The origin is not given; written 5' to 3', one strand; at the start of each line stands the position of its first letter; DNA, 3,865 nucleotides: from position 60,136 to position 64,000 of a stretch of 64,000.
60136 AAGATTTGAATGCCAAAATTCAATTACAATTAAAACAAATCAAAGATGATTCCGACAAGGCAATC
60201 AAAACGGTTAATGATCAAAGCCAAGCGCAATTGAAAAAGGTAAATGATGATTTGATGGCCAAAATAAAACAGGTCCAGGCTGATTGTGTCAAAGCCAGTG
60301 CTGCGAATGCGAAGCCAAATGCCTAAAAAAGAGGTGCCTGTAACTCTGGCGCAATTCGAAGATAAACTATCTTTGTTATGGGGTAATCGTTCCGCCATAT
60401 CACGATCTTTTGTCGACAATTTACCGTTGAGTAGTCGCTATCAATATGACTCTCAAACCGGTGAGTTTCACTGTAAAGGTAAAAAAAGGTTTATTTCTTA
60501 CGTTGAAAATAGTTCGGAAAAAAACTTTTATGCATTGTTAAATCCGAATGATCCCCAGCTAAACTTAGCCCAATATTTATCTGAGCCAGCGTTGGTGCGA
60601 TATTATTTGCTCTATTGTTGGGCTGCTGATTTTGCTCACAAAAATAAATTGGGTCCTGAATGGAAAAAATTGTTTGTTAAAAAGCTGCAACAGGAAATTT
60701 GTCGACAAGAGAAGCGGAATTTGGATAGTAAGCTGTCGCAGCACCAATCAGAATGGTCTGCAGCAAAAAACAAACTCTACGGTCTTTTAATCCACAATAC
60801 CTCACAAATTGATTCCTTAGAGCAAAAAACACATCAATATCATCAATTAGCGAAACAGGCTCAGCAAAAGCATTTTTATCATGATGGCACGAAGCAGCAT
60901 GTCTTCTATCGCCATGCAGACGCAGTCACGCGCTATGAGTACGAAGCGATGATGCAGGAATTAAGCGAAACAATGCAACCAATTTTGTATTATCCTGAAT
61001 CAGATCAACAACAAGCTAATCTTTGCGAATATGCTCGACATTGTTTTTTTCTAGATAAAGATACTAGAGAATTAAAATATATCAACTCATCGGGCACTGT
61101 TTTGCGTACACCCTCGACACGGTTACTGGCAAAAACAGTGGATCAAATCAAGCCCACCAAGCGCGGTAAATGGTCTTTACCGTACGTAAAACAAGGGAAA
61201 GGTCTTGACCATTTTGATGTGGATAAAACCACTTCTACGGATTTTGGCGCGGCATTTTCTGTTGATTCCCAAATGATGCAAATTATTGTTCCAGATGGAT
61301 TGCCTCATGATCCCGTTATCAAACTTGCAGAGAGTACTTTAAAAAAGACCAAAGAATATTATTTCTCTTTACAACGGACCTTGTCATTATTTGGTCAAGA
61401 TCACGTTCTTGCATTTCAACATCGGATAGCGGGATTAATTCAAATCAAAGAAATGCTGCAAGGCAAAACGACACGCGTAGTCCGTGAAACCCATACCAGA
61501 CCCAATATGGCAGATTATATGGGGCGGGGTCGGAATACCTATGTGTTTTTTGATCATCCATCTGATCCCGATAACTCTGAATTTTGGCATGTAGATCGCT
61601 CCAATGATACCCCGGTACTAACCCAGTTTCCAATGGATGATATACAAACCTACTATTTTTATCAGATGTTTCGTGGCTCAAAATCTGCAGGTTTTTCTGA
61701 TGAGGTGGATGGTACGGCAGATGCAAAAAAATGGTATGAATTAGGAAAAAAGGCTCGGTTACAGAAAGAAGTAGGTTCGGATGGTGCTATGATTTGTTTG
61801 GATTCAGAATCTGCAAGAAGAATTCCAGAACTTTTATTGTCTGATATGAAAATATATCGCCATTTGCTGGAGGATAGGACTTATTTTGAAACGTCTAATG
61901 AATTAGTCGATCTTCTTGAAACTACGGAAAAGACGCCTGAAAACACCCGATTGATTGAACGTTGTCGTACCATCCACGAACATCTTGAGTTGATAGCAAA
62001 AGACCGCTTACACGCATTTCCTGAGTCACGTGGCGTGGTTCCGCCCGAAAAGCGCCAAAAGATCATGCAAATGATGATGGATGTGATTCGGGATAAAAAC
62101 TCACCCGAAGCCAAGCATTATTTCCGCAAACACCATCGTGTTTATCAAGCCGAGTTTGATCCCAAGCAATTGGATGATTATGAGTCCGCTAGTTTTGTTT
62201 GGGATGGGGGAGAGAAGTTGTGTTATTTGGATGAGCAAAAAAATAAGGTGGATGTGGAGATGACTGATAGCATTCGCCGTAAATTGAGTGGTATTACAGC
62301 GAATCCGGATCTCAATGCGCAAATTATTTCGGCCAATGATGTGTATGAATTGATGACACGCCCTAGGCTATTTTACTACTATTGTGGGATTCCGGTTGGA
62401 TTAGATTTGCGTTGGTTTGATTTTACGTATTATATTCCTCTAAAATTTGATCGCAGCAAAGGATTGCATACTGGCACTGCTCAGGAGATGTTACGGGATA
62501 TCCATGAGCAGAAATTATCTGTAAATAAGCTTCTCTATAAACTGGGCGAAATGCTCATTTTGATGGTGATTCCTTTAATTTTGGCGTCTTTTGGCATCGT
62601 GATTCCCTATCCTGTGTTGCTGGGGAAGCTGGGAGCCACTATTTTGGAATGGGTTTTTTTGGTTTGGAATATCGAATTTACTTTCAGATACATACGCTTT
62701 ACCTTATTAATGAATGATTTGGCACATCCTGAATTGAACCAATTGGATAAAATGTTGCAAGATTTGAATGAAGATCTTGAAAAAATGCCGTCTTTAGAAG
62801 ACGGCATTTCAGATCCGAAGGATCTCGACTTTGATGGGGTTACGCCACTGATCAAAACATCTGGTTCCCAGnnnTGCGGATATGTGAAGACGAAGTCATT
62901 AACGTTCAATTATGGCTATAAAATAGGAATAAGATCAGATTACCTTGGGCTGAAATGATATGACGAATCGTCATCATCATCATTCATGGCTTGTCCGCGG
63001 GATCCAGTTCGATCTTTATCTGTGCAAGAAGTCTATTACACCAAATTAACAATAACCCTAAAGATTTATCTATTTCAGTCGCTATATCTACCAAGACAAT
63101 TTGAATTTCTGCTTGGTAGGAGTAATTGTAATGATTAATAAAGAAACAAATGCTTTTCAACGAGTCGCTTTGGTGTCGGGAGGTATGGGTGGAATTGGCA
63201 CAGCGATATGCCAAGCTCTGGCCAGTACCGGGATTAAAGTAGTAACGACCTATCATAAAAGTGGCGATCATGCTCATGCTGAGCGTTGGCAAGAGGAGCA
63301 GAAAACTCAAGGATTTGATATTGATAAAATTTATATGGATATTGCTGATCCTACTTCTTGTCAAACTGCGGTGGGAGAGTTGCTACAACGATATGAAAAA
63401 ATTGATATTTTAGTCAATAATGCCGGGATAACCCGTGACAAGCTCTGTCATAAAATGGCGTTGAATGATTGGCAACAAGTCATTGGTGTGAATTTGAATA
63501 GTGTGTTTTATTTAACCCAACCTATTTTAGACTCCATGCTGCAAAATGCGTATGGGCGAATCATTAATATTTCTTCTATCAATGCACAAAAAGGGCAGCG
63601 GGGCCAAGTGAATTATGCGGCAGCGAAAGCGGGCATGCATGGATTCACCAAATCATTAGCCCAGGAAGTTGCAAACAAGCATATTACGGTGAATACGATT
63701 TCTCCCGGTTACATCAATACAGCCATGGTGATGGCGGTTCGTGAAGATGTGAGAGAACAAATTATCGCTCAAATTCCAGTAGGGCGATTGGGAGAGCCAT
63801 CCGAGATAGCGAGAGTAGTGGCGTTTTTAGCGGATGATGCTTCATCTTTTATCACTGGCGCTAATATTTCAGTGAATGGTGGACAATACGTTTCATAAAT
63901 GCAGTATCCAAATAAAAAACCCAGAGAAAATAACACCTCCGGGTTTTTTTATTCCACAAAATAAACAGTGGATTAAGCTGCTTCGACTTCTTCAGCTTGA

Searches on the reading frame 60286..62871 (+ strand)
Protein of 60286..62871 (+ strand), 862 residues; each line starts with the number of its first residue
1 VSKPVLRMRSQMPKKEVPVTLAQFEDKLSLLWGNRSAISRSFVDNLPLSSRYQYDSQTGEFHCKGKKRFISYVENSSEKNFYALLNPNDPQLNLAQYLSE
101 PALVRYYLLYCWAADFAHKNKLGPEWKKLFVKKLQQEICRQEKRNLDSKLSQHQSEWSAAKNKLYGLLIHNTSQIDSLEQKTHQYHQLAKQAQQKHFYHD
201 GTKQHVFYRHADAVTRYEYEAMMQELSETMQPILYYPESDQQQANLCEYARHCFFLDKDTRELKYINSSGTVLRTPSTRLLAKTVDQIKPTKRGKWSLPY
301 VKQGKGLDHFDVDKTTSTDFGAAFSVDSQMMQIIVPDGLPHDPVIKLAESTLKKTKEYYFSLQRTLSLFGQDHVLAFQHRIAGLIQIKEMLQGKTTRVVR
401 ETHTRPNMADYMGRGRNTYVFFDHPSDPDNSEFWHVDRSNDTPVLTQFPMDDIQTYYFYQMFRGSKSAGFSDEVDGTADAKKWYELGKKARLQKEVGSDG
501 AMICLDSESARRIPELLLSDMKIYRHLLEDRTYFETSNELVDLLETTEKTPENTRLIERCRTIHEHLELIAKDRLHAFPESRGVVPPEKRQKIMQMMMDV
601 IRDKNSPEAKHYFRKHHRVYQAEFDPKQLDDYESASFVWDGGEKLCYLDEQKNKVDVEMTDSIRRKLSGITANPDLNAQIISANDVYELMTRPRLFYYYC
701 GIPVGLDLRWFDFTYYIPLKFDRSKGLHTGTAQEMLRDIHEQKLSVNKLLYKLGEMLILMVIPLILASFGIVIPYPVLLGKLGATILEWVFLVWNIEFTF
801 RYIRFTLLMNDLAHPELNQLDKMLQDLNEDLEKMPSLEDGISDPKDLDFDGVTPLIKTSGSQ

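Call 14: search_protein_families(library=pfam, proteins=[window:60286-62871:+], max_evalue=0.001)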
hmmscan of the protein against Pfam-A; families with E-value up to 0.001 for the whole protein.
window:60286-62871:+ (862 aa): 0 families

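Call 35: search_protein_families(library=ncbifam, proteins=[P0137, window:60286-62871:+], max_evalue=0.001)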
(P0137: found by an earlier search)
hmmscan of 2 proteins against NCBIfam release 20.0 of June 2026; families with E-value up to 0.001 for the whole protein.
P0137 (2361 aa): 160 families (the best 25 are shown)
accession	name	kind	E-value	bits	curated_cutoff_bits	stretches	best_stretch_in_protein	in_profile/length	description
NF045894.1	PKS_plus_SDR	equivalog_domain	8.3e-280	931.7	1740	2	633-1521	2-880/1515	type I polyketide synthase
NF040607.1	mycolic_Pks13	equivalog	8.5e-186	620.1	2100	3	547-1069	21-535/1680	polyketide synthase Pks13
NF041183.1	Pks2_ls1_myc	equivalog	8.9e-166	553.4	2400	2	634-1450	4-813/2086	sulfolipid-1 biosynthesis phthioceranic/hydroxyphthioceranic acid synthase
NF004282.0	PRK05691.1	subfamily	3.6e-122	408.3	4090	3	19-392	1130-1501/4334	non-ribosomal peptide synthase/polyketide synthase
NF047350.1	aureusi_NRPS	equivalog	4.8e-118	395.2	2500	2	14-610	407-985/2373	aureusimine non-ribosomal peptide synthetase AusA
TIGR02813.1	omega_3_PfaA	subfamily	9.5e-116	387.5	1010.1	2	783-1449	185-878/2582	polyketide-type polyunsaturated fatty acid synthase PfaA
TIGR01733.1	AA-adenyl-dom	subfamily_domain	7.4e-114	380.7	317.4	1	48-450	2-409/409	amino acid adenylation domain-containing protein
NF041803.1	NRPS_SolG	exception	1e-111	374.4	2200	2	27-597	568-1152/1163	solanimycin non-ribosomal peptide synthetase SolG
NF007605.2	PRK10252.1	equivalog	1.7e-103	347.2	2400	2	22-598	456-1039/1292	enterobactin non-ribosomal peptide synthetase EntF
NF038078.1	NRPS_MxcG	equivalog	1.3e-98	330.8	2300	2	18-612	454-1053/1442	myxochelin non-ribosomal peptide synthetase MxcG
NF003417.0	PRK04813.1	subfamily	2.3e-86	290.4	476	1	20-514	3-501/505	D-alanine--poly(phosphoribitol) ligase subunit DltA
TIGR01734.1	D-ala-DACP-lig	equivalog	4.3e-80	269.7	559.85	1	22-514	2-500/504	D-alanine--poly(phosphoribitol) ligase subunit DltA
NF004837.0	PRK06187.1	subfamily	3.6e-70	236.7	476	1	20-512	8-518/531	long-chain-fatty-acid--CoA ligase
TIGR03098.1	ligase_PEP_1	hypoth_equivalog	3.8e-69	233.5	592.35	1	27-513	7-515/517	acyl-CoA ligase (AMP-forming), exosortase A system-associated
TIGR03443.1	alpha_am_amid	equivalog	2.2e-67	227.4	1030.1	4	172-468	421-750/1390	L-aminoadipate-semialdehyde dehydrogenase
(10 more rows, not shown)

window:60286-62871:+ (862 aa): 0 families

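Call 54: search_solved_structures(query=window:60286-62871:+, max_evalue=0.01)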
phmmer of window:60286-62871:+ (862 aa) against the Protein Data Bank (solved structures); distinct sequences matched with E-value up to 0.01: 0.

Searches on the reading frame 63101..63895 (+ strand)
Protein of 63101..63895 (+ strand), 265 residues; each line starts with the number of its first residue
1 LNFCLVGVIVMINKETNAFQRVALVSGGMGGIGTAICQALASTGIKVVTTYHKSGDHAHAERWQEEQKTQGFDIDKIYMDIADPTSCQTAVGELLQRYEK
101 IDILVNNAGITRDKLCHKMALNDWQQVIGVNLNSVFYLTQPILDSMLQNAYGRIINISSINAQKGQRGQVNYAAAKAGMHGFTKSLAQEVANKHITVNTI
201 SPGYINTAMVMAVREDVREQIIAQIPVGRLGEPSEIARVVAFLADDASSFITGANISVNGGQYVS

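Call 14: search_protein_families(library=pfam, proteins=[window:63101-63895:+], max_evalue=0.001)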
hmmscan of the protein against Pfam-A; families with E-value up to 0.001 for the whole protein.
window:63101-63895:+ (265 aa): 6 families
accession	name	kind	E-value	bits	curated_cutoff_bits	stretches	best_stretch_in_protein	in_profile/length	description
PF13561.12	adh_short_C2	-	2.2e-63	214.4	27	1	31-261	7-234/236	Enoyl-(Acyl carrier protein) reductase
PF00106.31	adh_short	-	3.5e-58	196.7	26.6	1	21-216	1-193/195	short chain dehydrogenase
PF08659.16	KR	-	1.7e-22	80.7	22.6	1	23-189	3-166/180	KR domain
PF01370.27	Epimerase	-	5.6e-06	26.4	20.9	1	23-132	1-96/240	NAD dependent epimerase/dehydratase family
PF16363.11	GDP_Man_Dehyd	-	9.7e-05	22.4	27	0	24-92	1-72/332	GDP-mannose 4,6 dehydratase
PF23441.1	SDR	-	0.0002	21.3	27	1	24-263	11-256/258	SDR-like rossmann domain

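Call 35: search_protein_families(library=ncbifam, proteins=[P0137], max_evalue=0.001)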
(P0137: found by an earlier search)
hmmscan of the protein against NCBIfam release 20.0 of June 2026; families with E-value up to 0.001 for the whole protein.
P0137 (2361 aa): 160 families (the best 25 are shown)
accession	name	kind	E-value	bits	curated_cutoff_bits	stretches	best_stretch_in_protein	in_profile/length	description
NF045894.1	PKS_plus_SDR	equivalog_domain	8.3e-280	931.7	1740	2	633-1521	2-880/1515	type I polyketide synthase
NF040607.1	mycolic_Pks13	equivalog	8.5e-186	620.1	2100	3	547-1069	21-535/1680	polyketide synthase Pks13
NF041183.1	Pks2_ls1_myc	equivalog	8.9e-166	553.4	2400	2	634-1450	4-813/2086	sulfolipid-1 biosynthesis phthioceranic/hydroxyphthioceranic acid synthase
NF004282.0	PRK05691.1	subfamily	3.6e-122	408.3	4090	3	19-392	1130-1501/4334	non-ribosomal peptide synthase/polyketide synthase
NF047350.1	aureusi_NRPS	equivalog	4.8e-118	395.2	2500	2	14-610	407-985/2373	aureusimine non-ribosomal peptide synthetase AusA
TIGR02813.1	omega_3_PfaA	subfamily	9.5e-116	387.5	1010.1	2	783-1449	185-878/2582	polyketide-type polyunsaturated fatty acid synthase PfaA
TIGR01733.1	AA-adenyl-dom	subfamily_domain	7.4e-114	380.7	317.4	1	48-450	2-409/409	amino acid adenylation domain-containing protein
NF041803.1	NRPS_SolG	exception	1e-111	374.4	2200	2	27-597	568-1152/1163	solanimycin non-ribosomal peptide synthetase SolG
NF007605.2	PRK10252.1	equivalog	1.7e-103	347.2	2400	2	22-598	456-1039/1292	enterobactin non-ribosomal peptide synthetase EntF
NF038078.1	NRPS_MxcG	equivalog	1.3e-98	330.8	2300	2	18-612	454-1053/1442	myxochelin non-ribosomal peptide synthetase MxcG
NF003417.0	PRK04813.1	subfamily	2.3e-86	290.4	476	1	20-514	3-501/505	D-alanine--poly(phosphoribitol) ligase subunit DltA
TIGR01734.1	D-ala-DACP-lig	equivalog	4.3e-80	269.7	559.85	1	22-514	2-500/504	D-alanine--poly(phosphoribitol) ligase subunit DltA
NF004837.0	PRK06187.1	subfamily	3.6e-70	236.7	476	1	20-512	8-518/531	long-chain-fatty-acid--CoA ligase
TIGR03098.1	ligase_PEP_1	hypoth_equivalog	3.8e-69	233.5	592.35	1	27-513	7-515/517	acyl-CoA ligase (AMP-forming), exosortase A system-associated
TIGR03443.1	alpha_am_amid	equivalog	2.2e-67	227.4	1030.1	4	172-468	421-750/1390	L-aminoadipate-semialdehyde dehydrogenase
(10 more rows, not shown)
